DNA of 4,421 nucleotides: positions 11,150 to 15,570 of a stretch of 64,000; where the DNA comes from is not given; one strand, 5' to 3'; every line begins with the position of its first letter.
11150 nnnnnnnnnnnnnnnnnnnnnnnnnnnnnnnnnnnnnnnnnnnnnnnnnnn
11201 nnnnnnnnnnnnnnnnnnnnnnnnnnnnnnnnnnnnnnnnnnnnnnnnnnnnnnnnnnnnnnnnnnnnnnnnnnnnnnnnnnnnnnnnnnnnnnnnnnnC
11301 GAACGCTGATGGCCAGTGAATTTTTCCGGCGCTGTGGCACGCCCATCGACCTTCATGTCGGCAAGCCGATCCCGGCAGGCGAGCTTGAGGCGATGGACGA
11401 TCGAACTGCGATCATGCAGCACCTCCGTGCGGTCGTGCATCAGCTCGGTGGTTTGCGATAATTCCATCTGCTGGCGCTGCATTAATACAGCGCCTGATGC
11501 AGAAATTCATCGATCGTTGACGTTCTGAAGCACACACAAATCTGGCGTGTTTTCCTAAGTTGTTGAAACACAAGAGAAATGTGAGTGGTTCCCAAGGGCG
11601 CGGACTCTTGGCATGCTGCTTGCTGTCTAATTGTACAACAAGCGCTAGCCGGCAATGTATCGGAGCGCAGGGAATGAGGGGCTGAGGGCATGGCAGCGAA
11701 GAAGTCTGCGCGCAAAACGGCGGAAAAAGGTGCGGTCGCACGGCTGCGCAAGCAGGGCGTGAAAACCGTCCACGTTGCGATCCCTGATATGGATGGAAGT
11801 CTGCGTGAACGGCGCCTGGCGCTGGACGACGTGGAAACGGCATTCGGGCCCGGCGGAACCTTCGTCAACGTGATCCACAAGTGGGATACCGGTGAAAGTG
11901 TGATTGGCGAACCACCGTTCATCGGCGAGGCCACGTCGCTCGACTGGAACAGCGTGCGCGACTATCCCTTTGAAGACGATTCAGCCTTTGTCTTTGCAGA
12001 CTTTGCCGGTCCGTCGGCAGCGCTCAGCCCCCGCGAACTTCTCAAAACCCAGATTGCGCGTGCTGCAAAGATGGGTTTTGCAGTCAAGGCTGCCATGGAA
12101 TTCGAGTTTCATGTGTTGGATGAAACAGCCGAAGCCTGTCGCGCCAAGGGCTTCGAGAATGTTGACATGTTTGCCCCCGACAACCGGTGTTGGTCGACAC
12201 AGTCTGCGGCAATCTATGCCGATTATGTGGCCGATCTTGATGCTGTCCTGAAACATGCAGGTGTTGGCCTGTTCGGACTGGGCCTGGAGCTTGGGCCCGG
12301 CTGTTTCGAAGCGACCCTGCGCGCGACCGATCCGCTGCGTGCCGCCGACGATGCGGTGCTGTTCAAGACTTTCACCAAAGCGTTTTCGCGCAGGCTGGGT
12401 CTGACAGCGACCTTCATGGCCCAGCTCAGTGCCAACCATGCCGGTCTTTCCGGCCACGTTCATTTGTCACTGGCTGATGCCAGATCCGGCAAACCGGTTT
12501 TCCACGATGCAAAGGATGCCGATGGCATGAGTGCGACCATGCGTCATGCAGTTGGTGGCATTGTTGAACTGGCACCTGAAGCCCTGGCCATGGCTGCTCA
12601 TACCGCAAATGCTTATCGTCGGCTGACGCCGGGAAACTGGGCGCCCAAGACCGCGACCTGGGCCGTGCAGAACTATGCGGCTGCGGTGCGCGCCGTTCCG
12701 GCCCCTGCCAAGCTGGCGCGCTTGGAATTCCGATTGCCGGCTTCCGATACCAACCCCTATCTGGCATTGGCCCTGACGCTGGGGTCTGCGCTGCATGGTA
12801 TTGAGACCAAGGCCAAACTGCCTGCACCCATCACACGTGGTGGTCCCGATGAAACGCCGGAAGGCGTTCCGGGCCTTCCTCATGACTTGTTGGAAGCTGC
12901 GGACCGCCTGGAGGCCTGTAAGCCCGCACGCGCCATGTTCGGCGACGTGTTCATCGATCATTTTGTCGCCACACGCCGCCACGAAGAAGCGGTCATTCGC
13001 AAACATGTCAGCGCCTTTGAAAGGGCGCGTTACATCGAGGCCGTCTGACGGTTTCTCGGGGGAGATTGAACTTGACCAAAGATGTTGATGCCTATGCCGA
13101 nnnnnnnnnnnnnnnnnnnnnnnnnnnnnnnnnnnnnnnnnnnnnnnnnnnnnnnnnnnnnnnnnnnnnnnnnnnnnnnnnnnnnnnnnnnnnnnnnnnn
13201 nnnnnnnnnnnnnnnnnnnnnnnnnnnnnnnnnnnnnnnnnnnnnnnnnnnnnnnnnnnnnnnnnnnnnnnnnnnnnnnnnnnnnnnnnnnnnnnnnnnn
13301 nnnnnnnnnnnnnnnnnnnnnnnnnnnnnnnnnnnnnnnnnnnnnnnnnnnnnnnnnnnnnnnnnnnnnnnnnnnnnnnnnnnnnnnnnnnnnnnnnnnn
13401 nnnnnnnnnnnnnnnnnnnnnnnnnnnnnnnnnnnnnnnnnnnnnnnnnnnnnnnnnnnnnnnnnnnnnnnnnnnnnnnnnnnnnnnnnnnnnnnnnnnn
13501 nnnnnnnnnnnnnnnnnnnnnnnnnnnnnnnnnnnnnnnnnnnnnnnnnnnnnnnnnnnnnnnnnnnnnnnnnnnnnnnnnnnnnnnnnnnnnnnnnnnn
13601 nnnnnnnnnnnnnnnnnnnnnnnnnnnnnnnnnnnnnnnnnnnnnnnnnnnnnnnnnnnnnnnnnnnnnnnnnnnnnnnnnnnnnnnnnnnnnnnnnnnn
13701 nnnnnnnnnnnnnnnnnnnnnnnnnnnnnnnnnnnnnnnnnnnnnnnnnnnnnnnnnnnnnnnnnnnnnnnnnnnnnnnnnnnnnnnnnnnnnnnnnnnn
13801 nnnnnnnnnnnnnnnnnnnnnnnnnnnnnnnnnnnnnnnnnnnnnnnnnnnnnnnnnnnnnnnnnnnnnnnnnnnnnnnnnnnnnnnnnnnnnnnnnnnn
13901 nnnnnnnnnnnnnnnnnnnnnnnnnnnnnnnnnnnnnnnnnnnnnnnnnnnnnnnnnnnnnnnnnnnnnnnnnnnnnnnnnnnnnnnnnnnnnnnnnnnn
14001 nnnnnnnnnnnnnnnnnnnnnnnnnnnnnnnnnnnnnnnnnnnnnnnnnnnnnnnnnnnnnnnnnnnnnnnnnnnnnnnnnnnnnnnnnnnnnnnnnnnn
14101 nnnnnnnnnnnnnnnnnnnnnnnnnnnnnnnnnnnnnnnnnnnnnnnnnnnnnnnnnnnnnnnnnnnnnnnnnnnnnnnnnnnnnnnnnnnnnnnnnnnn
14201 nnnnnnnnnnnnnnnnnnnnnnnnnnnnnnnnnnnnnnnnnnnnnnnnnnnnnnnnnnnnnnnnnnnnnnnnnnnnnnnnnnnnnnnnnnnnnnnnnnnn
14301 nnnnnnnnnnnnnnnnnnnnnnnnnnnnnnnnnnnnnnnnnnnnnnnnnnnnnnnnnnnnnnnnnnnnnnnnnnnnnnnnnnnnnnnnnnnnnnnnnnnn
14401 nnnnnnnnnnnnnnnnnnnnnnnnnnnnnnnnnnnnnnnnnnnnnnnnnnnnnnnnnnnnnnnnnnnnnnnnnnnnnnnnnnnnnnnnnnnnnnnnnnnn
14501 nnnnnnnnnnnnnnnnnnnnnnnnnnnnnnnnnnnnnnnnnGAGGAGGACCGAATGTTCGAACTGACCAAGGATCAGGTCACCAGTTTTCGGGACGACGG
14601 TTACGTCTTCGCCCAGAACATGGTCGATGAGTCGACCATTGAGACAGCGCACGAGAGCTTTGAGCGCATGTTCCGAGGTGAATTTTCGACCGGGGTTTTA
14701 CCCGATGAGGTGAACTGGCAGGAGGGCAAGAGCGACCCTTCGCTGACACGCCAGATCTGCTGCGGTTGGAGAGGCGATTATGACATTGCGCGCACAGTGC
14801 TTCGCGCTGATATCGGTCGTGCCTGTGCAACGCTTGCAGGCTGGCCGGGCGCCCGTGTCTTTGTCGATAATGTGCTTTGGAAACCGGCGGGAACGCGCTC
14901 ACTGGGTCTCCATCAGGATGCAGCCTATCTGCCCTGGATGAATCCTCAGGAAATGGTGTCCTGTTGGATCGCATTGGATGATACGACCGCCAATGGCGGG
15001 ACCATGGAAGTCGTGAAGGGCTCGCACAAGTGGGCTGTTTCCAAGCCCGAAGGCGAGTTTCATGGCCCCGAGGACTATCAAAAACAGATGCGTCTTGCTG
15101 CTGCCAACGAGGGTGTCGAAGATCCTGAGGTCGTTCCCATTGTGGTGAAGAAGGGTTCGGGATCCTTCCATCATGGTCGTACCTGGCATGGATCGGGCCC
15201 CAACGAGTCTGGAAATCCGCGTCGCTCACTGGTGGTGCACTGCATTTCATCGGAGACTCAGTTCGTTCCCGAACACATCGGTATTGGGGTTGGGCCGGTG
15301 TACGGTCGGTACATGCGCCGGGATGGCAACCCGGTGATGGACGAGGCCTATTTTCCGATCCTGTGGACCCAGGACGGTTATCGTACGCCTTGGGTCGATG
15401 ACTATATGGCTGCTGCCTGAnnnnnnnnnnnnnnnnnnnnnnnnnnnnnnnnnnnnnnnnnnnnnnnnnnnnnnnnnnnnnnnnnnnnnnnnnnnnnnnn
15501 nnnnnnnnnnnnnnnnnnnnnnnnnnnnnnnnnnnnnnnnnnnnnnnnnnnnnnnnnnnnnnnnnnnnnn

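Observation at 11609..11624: Textbook -24/-12 RpoN promoter with correct spacing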

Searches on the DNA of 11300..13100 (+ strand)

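Call 11: search_dna_similar(query=window:11300-13100:+, collection=plasmids, mode=distant, max_rows=25)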
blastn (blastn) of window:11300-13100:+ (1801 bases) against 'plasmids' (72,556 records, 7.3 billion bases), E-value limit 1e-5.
Records with a match: 2; places in all: 2; records where one place covers at least 80% of the query: 0.
Best place of each record, by identity: 60-80% 2.
By first word of the organism name: Shinella 1; Ruegeria 1.
By predicted mobility (MOB-suite, as given by PLSDB): non-mobilizable 2.
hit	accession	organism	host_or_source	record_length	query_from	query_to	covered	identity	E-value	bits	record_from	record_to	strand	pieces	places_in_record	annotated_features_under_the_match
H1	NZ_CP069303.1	Shinella sp. PSBB067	monoisolate,Minnesota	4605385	1276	1484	12%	69.2%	2e-12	83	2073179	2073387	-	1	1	none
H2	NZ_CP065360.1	Ruegeria sp. SCSIO 43209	Galaxea fascicularis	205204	1309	1484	10%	71.6%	1e-15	93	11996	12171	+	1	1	glutamine synthetase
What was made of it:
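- Tried and rejected: A distant blastn gave only two short GS matches and no useful context (call 11).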

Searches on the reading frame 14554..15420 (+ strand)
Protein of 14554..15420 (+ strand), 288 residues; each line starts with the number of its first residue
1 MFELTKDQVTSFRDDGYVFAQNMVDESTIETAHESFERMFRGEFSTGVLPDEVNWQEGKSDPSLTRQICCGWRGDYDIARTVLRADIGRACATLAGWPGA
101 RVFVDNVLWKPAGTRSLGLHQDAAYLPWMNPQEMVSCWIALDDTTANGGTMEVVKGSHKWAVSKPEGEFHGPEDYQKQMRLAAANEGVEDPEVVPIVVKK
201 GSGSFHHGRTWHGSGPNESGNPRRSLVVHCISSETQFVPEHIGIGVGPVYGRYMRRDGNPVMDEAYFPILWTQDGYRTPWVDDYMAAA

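Call 5: search_protein_families(library=pfam, proteins=[window:14554-15420:+])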
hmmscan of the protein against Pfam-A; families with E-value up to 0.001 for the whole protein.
window:14554-15420:+ (288 aa): 1 family
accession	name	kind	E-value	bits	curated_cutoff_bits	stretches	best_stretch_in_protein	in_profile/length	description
PF05721.19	PhyH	-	3.9e-28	99.6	22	1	12-224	1-212/213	Phytanoyl-CoA dioxygenase (PhyH)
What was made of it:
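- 14554..15420 (+): PhyH-family Fe(II)/2-oxoglutarate dioxygenase (288 aa). Call 5.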

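Call 6: search_protein_families(library=ncbifam, proteins=[window:14554-15420:+])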
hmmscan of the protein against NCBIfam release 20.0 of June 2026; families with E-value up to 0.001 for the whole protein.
window:14554-15420:+ (288 aa): 3 families
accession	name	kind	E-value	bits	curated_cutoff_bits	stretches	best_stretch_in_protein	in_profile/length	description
TIGR02408.1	ectoine_ThpD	equivalog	9.2e-06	25.2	336.5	0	134-225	145-242/277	ectoine hydroxylase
NF052437.1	MPhHdxlPhnYGIM8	equivalog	0.00065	19.2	500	0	4-228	5-211/260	methylphosphonate hydroxylase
NF045813.1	DxPntBtaHylase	equivalog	0.00082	18.8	550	0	118-224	135-238/285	1-deoxypentalenic acid 11-beta-hydroxylase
